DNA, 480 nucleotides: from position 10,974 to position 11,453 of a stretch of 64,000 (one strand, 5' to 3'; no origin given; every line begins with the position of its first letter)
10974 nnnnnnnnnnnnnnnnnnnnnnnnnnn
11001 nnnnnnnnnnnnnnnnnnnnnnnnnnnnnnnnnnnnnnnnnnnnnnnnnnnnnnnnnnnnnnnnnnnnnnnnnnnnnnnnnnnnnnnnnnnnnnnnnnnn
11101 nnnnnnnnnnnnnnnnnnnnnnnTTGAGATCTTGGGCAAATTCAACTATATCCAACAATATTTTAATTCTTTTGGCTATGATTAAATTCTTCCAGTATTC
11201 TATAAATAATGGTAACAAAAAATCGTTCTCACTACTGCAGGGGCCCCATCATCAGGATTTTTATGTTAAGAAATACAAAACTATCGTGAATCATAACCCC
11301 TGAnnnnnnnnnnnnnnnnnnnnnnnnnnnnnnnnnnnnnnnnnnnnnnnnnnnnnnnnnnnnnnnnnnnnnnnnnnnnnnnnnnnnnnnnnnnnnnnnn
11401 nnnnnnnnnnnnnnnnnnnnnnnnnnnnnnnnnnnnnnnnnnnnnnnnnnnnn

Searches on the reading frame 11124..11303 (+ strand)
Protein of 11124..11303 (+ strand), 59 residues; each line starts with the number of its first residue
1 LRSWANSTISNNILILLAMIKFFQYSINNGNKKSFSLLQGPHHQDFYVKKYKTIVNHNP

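Call 8: search_protein_families(library=pfam, proteins=[window:11124-11303:+], max_evalue=0.01)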
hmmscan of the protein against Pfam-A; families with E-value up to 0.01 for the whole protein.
window:11124-11303:+ (59 aa): 0 families
